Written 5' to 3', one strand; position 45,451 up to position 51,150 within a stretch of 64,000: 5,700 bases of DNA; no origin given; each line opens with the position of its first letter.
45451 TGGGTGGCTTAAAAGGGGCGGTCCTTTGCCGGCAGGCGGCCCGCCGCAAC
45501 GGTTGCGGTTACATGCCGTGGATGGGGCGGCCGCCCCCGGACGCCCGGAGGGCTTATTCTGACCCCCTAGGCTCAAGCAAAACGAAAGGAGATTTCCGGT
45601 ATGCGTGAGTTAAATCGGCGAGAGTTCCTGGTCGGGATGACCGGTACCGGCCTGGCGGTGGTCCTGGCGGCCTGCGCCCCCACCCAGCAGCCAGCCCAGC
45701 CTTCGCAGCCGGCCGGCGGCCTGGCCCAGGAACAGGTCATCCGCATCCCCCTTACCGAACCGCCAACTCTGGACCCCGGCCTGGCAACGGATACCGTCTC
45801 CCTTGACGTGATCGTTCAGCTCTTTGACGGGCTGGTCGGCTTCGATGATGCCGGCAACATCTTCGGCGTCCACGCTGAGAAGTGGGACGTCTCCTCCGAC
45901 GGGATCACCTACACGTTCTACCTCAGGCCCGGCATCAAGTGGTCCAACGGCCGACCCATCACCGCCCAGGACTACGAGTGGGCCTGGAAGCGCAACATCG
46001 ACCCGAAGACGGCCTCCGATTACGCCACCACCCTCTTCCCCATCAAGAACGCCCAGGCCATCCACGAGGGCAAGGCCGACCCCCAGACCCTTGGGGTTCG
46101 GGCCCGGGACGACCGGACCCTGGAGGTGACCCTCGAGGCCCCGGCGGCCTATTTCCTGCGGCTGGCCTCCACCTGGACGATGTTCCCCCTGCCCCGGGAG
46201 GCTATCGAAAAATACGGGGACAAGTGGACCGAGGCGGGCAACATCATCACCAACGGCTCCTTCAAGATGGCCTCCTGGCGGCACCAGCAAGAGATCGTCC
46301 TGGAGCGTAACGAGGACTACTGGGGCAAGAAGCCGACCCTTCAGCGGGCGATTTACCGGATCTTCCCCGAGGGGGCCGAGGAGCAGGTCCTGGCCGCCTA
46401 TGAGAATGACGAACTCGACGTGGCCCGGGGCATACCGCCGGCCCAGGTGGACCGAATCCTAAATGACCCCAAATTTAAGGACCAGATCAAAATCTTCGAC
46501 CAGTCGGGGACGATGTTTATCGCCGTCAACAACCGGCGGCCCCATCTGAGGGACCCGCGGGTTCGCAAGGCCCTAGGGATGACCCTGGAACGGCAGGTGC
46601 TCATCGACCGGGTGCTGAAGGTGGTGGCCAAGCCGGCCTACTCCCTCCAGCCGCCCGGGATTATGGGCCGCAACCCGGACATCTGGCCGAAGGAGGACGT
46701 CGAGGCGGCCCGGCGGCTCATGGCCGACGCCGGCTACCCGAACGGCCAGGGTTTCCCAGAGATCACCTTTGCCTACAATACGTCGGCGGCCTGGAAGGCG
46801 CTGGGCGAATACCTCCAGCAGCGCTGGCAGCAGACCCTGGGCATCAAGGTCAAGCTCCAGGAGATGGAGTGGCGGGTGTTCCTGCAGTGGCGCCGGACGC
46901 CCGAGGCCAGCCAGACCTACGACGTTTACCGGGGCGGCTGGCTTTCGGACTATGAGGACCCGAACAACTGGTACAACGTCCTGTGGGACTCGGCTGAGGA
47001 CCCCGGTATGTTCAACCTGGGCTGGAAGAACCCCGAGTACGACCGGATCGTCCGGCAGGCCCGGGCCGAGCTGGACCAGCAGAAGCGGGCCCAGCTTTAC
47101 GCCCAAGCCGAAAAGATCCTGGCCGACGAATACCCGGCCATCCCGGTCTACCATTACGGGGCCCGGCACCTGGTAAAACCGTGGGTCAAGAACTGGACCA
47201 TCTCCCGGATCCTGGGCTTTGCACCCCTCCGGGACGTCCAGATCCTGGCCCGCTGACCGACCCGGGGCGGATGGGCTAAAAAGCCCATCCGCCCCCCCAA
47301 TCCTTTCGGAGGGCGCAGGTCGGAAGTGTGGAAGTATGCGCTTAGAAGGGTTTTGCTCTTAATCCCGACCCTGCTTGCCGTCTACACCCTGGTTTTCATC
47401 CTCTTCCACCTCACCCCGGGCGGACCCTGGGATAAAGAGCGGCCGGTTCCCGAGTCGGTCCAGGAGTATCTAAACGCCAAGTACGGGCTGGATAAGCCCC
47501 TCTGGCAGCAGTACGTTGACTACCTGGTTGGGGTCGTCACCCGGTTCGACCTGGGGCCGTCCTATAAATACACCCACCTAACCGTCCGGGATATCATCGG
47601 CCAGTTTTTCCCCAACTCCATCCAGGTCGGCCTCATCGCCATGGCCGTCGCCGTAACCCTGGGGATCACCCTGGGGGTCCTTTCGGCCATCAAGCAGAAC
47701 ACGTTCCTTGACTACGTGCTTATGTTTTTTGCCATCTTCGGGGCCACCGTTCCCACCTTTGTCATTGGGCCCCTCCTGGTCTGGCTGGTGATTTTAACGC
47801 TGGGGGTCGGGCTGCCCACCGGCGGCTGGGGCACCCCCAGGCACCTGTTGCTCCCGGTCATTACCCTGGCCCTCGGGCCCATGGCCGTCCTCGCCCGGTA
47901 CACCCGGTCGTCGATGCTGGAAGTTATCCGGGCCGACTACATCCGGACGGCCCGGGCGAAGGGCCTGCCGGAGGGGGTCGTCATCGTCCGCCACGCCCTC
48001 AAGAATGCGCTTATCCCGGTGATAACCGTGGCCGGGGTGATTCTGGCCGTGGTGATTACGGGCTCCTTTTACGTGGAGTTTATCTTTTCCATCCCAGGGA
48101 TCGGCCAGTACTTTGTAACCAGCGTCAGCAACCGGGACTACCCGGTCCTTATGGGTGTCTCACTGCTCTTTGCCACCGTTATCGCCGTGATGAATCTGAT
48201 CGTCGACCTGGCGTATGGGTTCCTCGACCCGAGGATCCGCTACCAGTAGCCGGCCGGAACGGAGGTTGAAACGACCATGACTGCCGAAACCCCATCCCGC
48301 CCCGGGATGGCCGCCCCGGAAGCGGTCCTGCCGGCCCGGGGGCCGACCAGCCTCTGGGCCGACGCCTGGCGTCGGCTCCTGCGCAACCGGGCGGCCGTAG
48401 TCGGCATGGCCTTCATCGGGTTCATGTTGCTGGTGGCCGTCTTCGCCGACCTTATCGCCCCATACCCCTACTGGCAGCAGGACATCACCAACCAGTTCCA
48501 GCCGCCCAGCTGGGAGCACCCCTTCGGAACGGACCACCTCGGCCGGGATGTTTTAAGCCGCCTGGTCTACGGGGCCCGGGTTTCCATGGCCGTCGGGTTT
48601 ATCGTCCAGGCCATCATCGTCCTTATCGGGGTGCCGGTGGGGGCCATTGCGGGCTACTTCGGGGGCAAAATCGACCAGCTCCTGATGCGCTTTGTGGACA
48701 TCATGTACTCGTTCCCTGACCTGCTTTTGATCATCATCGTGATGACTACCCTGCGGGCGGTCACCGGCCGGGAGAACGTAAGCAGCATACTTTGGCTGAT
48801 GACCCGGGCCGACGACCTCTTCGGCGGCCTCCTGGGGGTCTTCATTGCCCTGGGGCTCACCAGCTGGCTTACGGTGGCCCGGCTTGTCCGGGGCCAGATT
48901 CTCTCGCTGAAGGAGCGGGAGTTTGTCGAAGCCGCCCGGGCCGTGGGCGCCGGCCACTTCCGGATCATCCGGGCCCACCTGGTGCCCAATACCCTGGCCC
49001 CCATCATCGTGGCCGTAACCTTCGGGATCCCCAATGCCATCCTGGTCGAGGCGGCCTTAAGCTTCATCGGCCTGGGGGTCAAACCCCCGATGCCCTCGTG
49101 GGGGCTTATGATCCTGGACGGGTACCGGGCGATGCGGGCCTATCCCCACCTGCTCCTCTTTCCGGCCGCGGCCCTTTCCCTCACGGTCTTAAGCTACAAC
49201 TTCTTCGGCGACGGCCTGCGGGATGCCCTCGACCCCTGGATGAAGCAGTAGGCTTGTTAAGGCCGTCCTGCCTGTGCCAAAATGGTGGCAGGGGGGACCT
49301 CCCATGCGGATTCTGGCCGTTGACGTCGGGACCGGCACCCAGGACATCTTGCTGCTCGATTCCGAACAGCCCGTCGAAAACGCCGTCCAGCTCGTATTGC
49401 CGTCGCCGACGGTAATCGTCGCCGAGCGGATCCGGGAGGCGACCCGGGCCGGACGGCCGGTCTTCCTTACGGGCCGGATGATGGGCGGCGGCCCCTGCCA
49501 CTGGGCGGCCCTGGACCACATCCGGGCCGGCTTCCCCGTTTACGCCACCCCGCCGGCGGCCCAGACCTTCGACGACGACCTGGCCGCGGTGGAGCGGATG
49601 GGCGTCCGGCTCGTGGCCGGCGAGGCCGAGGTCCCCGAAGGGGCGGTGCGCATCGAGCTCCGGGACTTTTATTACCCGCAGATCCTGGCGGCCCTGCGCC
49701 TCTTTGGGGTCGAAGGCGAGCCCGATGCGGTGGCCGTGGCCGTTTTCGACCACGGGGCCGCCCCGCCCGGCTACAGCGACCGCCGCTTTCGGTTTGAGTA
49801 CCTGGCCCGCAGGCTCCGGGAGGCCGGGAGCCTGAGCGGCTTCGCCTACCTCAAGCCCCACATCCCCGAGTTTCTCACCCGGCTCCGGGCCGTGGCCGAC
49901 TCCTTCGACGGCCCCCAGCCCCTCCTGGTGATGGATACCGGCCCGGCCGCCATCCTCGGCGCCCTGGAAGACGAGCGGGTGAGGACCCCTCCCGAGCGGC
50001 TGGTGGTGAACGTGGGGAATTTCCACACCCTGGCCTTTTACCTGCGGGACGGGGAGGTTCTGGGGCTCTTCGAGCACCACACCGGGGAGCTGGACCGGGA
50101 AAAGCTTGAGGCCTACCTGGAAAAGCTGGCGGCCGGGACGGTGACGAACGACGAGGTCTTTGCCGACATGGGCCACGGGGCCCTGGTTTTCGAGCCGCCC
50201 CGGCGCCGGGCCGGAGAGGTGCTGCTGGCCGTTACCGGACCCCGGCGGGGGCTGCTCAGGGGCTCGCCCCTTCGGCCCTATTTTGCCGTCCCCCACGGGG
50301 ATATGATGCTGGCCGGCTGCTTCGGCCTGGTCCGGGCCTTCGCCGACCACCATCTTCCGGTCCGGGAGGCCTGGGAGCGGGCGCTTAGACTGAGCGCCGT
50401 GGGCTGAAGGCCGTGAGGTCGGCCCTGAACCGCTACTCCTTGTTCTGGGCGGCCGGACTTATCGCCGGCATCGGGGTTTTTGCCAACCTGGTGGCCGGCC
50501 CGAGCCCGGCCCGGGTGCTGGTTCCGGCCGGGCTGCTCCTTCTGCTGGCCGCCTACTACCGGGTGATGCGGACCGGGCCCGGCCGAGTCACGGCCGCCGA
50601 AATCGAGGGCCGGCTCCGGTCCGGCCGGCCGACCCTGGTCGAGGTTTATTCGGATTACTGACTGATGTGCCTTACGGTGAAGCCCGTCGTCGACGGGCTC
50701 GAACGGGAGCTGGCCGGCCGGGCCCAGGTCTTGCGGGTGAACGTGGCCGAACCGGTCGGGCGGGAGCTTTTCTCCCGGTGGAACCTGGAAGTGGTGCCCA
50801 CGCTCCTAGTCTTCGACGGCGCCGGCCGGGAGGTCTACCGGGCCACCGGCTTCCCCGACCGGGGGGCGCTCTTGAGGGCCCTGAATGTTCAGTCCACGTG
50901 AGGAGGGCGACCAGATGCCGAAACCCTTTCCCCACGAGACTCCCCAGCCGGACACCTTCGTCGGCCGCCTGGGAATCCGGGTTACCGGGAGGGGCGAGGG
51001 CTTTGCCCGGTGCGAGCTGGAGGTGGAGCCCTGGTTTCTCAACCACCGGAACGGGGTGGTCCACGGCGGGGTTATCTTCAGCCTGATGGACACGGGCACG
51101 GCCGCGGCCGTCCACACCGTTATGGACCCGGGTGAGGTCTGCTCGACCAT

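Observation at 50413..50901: Candidate selenoprotein: membrane-anchored thioredoxin-fold protein with TGA at the first CxxC cysteine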

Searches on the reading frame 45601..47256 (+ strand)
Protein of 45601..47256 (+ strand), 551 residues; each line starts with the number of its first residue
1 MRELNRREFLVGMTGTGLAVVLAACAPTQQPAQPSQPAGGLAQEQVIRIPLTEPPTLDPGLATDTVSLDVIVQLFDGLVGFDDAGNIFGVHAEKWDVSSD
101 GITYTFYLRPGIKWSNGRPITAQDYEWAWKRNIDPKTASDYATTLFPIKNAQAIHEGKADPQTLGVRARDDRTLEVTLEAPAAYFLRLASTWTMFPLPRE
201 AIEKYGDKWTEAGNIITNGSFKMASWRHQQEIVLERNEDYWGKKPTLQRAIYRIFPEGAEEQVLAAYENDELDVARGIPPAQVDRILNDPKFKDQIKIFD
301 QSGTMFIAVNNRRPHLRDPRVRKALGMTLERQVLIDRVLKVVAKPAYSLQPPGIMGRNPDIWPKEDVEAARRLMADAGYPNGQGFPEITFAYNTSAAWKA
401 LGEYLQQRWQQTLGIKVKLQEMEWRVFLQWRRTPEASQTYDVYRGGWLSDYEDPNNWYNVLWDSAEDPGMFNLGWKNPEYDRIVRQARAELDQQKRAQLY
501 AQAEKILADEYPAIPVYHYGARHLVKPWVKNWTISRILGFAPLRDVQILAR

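Call 85: search_protein_families(library=pfam, proteins=[window:45601-47256:+], max_evalue=0.00001)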
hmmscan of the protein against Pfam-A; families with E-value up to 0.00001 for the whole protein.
window:45601-47256:+ (551 aa): 1 family
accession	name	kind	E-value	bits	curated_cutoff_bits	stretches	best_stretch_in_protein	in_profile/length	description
PF00496.27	SBP_bac_5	-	8e-91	305.3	32.4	1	92-466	7-365/368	Bacterial extracellular solute-binding proteins, family 5 Middle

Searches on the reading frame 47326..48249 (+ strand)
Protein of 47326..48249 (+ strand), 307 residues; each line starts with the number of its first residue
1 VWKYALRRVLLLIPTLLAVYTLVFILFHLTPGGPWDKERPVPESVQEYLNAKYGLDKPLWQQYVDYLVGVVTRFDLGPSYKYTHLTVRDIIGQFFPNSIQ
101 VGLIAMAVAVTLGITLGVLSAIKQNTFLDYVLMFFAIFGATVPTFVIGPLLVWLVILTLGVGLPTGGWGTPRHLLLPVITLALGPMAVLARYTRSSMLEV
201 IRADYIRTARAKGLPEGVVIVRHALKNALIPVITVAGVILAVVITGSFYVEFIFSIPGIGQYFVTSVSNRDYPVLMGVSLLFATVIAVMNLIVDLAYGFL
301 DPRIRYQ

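Call 85: search_protein_families(library=pfam, proteins=[window:47326-48249:+], max_evalue=0.00001)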
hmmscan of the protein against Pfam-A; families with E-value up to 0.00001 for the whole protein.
window:47326-48249:+ (307 aa): 2 families
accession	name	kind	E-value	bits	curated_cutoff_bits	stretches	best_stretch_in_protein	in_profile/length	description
PF00528.27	BPD_transp_1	-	5.6e-41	140.7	26.4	1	113-305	1-183/184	Binding-protein-dependent transport system inner membrane component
PF19300.4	BPD_transp_1_N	-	5.5e-07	30.2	23.8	1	1-76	1-78/114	Binding-prot-dependent transport system membrane comp, N-term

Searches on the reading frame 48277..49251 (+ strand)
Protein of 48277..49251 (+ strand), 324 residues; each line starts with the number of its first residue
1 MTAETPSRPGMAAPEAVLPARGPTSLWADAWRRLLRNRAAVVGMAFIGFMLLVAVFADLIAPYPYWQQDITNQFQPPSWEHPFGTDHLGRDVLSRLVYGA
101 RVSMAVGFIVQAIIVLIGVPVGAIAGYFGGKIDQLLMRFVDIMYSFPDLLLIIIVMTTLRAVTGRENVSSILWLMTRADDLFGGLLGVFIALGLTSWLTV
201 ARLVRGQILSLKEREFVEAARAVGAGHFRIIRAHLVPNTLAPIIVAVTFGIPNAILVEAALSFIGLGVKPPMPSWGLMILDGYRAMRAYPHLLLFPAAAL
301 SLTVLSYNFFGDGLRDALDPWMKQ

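Call 85: search_protein_families(library=pfam, proteins=[window:48277-49251:+], max_evalue=0.00001)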
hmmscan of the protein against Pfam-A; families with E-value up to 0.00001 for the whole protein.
window:48277-49251:+ (324 aa): 2 families
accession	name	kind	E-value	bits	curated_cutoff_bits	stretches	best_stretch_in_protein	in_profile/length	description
PF00528.27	BPD_transp_1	-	1.3e-30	106.9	26.4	1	118-323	1-183/184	Binding-protein-dependent transport system inner membrane component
PF12911.12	OppC_N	-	2.2e-20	72.7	23.9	1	25-77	1-53/53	N-terminal TM domain of oligopeptide transport permease C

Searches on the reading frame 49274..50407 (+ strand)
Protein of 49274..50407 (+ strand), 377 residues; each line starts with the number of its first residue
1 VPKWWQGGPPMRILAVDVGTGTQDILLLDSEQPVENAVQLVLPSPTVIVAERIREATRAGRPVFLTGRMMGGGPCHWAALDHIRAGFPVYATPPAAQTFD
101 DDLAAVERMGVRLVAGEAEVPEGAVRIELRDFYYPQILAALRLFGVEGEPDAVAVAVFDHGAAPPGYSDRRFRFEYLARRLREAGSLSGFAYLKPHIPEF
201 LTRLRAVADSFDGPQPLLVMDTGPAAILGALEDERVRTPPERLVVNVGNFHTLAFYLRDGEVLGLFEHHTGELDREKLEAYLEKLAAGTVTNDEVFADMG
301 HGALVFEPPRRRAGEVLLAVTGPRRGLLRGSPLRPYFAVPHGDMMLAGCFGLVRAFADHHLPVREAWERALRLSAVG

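Call 14: find_encoding_contigs(protein=window:49274-50407:+, flank=10000, max_places=10)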
Protein window:49274-50407:+ (377 aa): no gene with exactly this product is on record in the collection.

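Call 18: search_protein_families(library=pfam, proteins=[window:49274-50407:+], max_evalue=0.00001)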
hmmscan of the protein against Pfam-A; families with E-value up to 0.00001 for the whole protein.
window:49274-50407:+ (377 aa): 1 family
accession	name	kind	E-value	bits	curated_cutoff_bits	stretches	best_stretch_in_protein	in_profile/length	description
PF08735.15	DUF1786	-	1.2e-78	264.3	25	1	70-326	1-251/252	Putative pyruvate format-lyase activating enzyme (DUF1786)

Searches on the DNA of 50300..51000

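Call 11: search_rna_families(source=window, start=50300, end=51000, threshold=evalue, max_evalue=10)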
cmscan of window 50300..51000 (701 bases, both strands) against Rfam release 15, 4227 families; matches with E-value up to 10: 7.
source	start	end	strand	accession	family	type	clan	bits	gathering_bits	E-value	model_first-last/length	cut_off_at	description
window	50522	50636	-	RF03108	Methylosinus-1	Gene; sRNA;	-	17.9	145.1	0.085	1-214/214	no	Methylosinus-1 RNA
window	50404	50499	-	RF02681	Twister-sister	Gene; ribozyme;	-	17.7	34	0.61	1-81/81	no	Twister_sister_ribozyme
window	50301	50381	+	RF03874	mir-8834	Gene; miRNA;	-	16.6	39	6.4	1-105/105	no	mir-8834 microRNA precursor family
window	50580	50694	+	RF00065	snoR9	Gene; snRNA; snoRNA; CD-box;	CL00132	14.4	90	0.89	1-128/128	no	Small nucleolar RNA snoR9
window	50513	50577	+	RF02186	ST7-OT3_4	Gene; lncRNA;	-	13.7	80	1.1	1-73/73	no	ST7 overlapping transcript 3 conserved region 4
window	50606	50637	+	RF01753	psbNH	Cis-reg;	-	11.5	45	7.5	27-58/60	no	psbNH RNA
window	50450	50513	-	RF01681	P4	Gene; sRNA;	-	10.5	37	3.9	67-200/215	no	Pseudomonas sRNA P4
